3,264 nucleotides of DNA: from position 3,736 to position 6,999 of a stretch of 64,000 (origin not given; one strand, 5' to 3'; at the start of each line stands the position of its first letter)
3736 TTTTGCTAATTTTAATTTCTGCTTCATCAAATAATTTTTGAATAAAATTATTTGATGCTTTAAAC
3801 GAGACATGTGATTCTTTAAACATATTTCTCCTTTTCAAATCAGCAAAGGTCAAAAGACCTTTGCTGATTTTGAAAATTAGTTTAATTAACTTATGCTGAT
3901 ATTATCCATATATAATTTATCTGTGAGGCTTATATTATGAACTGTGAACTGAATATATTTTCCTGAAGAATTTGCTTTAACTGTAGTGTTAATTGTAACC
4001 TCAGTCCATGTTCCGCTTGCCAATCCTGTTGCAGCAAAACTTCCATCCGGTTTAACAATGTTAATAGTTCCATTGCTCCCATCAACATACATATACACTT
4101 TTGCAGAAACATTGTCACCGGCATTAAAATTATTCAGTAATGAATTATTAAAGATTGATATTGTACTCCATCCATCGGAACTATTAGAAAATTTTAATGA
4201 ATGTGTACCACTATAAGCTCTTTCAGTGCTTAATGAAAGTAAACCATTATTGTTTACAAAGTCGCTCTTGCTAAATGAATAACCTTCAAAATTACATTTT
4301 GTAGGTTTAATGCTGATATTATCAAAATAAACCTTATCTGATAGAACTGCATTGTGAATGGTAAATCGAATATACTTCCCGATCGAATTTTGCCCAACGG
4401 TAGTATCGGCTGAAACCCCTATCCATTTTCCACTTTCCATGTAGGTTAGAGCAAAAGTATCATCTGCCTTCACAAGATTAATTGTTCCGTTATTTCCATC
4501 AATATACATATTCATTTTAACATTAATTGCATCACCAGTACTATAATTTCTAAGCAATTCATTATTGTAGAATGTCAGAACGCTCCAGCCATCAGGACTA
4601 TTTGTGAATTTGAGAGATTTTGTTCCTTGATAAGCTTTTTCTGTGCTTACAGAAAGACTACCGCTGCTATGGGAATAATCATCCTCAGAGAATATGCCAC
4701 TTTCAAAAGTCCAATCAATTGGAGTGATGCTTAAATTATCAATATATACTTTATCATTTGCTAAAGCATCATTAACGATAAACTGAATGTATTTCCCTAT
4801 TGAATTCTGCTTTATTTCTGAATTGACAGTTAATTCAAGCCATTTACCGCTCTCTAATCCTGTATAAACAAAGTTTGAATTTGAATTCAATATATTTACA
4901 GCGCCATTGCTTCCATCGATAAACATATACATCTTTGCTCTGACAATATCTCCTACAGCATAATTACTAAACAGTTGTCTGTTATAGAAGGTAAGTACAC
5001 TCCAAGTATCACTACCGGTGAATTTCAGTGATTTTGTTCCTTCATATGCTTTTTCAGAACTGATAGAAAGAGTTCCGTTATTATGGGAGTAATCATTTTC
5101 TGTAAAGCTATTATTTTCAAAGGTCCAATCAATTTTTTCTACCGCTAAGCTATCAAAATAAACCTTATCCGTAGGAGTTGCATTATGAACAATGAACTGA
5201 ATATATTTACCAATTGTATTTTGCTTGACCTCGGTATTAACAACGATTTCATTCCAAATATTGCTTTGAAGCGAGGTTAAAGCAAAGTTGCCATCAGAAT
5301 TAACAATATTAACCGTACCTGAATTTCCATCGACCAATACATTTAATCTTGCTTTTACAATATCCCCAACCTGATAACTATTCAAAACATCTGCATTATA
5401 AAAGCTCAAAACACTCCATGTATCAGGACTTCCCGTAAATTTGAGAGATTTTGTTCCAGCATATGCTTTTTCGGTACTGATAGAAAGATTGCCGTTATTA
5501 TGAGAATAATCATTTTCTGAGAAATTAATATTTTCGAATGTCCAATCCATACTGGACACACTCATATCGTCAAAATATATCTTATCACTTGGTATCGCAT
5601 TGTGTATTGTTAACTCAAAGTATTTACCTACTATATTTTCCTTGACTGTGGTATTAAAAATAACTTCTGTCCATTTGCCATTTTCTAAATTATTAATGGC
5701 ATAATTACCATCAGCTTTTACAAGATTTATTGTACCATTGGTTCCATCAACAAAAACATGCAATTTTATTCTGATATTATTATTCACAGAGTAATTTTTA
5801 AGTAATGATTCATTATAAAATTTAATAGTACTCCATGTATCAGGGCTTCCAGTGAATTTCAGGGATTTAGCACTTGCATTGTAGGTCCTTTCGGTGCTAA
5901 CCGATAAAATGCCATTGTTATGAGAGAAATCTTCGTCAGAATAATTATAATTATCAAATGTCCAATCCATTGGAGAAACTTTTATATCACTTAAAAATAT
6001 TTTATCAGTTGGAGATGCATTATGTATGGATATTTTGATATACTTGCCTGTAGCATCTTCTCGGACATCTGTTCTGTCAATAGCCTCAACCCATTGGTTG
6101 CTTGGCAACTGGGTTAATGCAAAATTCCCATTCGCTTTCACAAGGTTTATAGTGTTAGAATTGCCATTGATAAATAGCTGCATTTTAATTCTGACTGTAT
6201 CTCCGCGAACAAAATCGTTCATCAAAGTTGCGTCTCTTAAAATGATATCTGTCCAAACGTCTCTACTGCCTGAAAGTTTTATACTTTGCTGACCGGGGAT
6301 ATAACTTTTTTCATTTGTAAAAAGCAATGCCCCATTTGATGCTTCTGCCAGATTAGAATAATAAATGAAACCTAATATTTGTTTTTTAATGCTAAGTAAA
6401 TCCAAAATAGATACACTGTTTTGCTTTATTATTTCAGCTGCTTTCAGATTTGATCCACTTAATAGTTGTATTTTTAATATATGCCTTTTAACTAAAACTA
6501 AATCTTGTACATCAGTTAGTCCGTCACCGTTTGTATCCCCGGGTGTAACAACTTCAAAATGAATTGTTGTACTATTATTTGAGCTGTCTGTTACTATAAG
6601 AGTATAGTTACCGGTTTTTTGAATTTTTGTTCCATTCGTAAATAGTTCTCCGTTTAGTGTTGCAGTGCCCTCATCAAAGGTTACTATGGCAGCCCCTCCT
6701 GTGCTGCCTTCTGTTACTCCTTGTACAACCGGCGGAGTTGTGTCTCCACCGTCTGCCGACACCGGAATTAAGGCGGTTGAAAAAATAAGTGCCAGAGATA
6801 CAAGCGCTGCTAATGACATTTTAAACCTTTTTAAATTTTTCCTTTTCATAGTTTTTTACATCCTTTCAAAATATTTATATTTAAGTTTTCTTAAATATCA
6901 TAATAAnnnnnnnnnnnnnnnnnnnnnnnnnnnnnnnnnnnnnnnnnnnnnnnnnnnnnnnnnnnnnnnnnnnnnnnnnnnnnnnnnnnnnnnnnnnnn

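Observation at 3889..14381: One ~140-aa beta-sandwich-like module amplified at least 12 times, with divergent copies in four consecutive surface proteins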

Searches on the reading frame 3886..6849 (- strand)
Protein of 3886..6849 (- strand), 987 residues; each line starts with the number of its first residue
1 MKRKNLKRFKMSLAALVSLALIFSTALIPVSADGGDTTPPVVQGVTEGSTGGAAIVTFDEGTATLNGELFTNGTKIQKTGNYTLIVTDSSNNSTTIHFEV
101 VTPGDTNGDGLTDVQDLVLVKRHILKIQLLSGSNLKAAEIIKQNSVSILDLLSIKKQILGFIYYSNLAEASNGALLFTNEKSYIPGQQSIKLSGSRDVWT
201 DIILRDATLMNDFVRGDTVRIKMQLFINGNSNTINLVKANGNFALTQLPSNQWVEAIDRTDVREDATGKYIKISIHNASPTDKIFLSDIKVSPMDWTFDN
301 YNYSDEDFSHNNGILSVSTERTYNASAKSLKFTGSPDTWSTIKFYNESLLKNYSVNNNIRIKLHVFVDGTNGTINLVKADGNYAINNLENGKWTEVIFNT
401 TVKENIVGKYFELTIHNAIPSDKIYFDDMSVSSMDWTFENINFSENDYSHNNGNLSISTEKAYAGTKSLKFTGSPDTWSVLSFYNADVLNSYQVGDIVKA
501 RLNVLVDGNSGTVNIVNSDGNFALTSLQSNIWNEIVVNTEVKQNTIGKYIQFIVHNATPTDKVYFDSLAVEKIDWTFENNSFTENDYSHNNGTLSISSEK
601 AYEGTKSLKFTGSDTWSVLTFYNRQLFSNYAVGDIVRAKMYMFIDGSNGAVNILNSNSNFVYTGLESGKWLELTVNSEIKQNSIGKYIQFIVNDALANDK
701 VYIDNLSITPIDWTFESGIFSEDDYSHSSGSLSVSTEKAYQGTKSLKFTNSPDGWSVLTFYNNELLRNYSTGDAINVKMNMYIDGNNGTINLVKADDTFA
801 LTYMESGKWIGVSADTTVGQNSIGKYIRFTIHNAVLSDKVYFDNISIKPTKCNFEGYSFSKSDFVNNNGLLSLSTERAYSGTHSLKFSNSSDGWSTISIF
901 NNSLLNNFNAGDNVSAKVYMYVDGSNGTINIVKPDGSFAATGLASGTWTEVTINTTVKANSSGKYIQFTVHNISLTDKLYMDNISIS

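Call 4: search_protein_families(library=pfam, proteins=[window:3886-6849:-], max_evalue=0.01)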
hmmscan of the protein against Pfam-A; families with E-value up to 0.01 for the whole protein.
window:3886-6849:- (987 aa): 6 families
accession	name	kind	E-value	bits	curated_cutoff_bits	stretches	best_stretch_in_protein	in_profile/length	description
PF22639.1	Gp18_dom_I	-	3.7e-08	33.7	27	0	767-810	13-56/93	Tail sheath protein Gp18-like domain I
PF00404.24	Dockerin_1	-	2.2e-07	31.4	22.9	1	103-159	1-57/57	Dockerin type I domain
PF09092.17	Lyase_N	-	2.9e-05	24.4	26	0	576-612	6-42/166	Lyase, N terminal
PF14099.13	Polysacc_lyase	-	6e-05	23.5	29.9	0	716-774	2-64/210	Polysaccharide lyase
PF21340.4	Polysacc_lyase-like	-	0.00075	19.3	27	0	727-762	19-54/209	Cip1-like, core domain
PF17593.7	DUF5490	-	0.0018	18.7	27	0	579-606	33-60/62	Family of unknown function (DUF5490)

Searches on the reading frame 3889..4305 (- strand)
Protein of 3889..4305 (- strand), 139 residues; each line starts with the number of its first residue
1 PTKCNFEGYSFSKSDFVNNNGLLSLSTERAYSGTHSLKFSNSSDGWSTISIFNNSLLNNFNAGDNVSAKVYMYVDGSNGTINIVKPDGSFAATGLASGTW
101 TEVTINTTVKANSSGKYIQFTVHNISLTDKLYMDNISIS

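Call 65: search_protein_families(library=pfam, proteins=[window:3889-4305:-], max_evalue=0.01)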
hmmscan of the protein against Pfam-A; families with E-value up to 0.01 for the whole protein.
seq(139 aa): 1 family
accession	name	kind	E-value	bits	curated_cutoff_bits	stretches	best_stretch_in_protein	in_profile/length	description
PF02018.23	CBM_4_9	-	0.0052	17.6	25.9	1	19-122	22-131/136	Carbohydrate binding domain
